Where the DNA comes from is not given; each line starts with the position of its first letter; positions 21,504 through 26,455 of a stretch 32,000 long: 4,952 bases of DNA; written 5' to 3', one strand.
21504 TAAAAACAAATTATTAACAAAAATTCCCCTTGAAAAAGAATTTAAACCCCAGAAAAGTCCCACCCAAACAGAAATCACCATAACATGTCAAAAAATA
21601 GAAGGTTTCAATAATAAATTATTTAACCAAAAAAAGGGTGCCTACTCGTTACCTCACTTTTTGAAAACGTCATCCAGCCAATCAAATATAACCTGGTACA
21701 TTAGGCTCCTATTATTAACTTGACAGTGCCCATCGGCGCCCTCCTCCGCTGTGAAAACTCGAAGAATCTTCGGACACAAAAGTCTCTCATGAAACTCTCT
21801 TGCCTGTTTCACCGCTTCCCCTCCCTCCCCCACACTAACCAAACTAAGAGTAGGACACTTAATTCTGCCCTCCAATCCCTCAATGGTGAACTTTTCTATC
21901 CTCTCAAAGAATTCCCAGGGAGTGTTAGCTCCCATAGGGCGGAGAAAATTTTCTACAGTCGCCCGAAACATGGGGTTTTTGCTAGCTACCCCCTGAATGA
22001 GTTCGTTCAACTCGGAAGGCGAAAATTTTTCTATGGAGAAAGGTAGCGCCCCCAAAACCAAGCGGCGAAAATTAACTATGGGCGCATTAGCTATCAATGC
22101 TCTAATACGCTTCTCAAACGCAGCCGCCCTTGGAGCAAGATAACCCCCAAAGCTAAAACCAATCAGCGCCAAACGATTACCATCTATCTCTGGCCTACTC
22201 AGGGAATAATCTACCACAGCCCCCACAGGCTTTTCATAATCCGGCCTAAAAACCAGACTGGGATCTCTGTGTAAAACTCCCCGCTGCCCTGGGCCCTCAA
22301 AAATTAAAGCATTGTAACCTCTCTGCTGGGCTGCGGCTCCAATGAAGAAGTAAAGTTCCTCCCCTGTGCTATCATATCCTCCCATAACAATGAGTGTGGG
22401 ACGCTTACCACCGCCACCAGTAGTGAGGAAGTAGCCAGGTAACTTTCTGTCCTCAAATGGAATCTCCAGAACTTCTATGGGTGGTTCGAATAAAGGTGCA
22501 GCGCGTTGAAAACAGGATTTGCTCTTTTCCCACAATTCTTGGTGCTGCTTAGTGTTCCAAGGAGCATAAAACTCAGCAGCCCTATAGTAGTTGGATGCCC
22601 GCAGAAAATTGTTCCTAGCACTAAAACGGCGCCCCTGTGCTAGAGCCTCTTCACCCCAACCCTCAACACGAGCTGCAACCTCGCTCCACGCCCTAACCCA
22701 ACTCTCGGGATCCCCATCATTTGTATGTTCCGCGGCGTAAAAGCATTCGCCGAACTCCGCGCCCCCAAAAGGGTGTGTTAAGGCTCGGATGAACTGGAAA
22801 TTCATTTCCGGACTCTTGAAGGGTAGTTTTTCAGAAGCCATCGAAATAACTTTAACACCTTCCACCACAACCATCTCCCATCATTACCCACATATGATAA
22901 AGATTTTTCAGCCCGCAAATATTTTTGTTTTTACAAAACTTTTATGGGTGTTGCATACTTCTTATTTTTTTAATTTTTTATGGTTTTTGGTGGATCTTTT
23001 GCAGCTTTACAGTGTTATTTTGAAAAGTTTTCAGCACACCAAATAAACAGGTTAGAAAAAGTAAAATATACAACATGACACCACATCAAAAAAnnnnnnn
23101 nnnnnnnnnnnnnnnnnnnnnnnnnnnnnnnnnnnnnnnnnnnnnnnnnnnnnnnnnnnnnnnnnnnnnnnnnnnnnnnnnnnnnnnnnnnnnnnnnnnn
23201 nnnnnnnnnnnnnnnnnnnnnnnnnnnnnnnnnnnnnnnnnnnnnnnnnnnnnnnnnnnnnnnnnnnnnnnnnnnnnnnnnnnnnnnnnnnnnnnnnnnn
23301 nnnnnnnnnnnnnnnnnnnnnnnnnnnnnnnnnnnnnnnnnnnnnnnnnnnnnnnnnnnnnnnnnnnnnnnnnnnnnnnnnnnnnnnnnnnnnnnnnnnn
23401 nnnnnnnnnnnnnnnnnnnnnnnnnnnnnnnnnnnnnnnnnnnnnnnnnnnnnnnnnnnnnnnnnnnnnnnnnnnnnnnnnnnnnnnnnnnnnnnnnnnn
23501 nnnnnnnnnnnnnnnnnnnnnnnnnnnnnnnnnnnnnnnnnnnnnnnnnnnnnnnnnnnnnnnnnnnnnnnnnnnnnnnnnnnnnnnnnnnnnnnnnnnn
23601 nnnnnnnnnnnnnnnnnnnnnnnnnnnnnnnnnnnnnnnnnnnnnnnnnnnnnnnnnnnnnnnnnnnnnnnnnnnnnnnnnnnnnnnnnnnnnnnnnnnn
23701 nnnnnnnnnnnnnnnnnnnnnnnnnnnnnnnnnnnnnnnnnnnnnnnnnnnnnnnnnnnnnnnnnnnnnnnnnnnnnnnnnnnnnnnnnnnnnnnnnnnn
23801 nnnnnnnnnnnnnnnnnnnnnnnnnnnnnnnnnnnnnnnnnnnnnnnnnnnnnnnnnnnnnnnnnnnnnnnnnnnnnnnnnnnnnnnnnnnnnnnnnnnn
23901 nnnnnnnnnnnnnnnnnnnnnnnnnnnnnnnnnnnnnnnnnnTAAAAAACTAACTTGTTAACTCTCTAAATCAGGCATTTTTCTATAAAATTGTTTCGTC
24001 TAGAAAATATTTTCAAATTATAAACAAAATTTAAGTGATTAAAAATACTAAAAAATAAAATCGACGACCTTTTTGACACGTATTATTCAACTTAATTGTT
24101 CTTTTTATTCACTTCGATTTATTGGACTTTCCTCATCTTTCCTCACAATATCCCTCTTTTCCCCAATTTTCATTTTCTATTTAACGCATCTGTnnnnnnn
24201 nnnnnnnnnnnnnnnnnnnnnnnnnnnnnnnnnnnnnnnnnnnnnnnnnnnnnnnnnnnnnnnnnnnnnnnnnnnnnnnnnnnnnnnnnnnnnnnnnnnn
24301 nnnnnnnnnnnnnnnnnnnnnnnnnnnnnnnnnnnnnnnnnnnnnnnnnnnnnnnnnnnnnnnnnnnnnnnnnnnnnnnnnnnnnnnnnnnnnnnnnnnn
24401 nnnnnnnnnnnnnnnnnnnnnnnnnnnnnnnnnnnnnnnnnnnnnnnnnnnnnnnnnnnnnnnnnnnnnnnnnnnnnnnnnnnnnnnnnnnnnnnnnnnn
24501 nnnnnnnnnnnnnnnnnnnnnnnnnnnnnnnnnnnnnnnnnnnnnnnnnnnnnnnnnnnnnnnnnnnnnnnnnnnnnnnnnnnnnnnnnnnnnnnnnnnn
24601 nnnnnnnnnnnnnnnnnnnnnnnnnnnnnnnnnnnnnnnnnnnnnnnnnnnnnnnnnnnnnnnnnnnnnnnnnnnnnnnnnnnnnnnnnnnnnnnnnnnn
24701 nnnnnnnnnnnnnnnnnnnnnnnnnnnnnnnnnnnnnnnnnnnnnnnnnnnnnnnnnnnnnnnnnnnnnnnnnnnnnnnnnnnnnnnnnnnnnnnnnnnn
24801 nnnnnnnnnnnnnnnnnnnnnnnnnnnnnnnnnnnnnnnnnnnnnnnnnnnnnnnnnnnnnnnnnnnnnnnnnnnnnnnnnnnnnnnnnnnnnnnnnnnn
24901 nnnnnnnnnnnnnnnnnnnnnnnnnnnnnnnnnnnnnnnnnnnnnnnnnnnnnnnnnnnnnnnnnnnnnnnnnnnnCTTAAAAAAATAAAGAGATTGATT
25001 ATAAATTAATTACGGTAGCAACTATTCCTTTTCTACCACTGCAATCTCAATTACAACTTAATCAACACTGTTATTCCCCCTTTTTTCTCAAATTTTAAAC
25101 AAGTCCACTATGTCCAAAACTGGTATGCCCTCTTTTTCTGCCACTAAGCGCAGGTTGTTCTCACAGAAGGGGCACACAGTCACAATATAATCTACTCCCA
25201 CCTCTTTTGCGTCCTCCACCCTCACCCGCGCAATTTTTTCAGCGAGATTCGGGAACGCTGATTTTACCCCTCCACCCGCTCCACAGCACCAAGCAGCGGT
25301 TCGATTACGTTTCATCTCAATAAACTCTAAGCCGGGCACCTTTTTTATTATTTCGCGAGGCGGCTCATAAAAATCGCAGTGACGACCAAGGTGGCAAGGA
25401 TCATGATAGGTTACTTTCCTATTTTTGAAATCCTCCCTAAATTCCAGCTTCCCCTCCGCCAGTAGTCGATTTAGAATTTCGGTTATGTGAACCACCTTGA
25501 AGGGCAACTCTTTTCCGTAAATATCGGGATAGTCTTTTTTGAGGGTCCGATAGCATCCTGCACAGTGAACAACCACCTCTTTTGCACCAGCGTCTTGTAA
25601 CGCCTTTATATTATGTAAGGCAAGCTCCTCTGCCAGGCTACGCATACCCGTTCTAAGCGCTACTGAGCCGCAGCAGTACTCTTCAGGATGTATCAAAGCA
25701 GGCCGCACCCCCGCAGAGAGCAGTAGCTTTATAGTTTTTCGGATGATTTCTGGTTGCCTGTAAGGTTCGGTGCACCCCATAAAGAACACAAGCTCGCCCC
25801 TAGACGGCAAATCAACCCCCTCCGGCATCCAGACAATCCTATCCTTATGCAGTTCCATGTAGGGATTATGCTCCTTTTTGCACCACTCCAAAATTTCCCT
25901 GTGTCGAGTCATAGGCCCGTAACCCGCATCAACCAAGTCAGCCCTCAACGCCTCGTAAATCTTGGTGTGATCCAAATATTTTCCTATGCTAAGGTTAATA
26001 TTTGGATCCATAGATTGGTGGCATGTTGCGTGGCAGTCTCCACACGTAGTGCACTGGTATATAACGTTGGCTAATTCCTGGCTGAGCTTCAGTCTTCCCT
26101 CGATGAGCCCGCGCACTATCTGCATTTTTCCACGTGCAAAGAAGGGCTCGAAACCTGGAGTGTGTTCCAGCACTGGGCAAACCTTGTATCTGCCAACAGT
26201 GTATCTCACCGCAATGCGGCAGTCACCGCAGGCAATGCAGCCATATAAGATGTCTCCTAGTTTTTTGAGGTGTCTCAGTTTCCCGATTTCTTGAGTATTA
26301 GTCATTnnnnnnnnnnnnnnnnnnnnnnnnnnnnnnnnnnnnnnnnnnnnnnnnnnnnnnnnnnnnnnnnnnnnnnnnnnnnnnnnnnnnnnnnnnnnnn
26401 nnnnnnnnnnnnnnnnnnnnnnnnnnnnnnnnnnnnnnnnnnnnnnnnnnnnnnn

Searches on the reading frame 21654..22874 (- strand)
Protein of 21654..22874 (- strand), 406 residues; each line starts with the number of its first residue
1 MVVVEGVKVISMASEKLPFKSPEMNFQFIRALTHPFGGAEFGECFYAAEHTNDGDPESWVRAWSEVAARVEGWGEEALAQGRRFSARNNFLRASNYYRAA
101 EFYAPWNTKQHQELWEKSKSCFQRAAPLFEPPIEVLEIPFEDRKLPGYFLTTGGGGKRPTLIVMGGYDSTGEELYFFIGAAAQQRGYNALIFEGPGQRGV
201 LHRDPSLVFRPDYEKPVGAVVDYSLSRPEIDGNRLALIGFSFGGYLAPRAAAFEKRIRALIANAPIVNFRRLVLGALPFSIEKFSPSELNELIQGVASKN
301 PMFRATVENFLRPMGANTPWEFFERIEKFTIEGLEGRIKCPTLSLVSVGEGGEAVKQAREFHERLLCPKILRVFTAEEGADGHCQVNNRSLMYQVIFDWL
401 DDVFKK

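Call 7: search_protein_families(library=pfam, proteins=[window:21654-22874:-], max_evalue=0.001)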
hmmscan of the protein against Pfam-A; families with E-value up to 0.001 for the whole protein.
window:21654-22874:- (406 aa): 5 families
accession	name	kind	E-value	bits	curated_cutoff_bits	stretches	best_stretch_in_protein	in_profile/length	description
PF06500.17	FrsA-like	-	4.2e-08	32.8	22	1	59-267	97-300/414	Esterase FrsA-like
PF00326.27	Peptidase_S9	-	4e-07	30.2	22.6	1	219-275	50-107/213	Prolyl oligopeptidase family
PF05448.18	AXE1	-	2.4e-05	23.7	21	1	197-273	141-217/321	Acetyl xylan esterase (AXE1)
PF12697.13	Abhydrolase_6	-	3.1e-05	25.2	26.3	1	178-278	20-105/217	Alpha/beta hydrolase family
PF08840.17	BAAT_C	-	0.00049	20.6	20.9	1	221-308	10-99/210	BAAT / Acyl-CoA thioester hydrolase C terminal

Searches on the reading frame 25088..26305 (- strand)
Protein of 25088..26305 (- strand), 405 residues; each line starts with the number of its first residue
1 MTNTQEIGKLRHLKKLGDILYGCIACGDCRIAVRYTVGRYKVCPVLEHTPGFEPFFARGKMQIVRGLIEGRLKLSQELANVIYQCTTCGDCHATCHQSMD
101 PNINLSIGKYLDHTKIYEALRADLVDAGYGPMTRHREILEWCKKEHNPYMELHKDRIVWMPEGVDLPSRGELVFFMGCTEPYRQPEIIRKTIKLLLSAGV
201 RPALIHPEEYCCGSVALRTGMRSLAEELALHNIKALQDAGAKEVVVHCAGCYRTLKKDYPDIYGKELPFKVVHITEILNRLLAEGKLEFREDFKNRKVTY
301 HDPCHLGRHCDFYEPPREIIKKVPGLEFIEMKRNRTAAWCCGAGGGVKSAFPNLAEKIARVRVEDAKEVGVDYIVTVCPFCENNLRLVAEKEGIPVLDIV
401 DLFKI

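Call 7: search_protein_families(library=pfam, proteins=[window:25088-26305:-], max_evalue=0.001)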
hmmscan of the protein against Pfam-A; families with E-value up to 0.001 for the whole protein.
window:25088-26305:- (405 aa): 3 families
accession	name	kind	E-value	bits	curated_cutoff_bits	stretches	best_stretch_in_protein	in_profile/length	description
PF02754.22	CCG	-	1.7e-40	137.4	20.6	2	298-386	1-85/85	Cysteine-rich domain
PF13183.11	Fer4_8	-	3.5e-09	37.5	27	1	21-97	3-66/68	4Fe-4S dicluster domain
PF13534.11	Fer4_17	-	0.00015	22.6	22.2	1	23-100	2-61/61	4Fe-4S dicluster domain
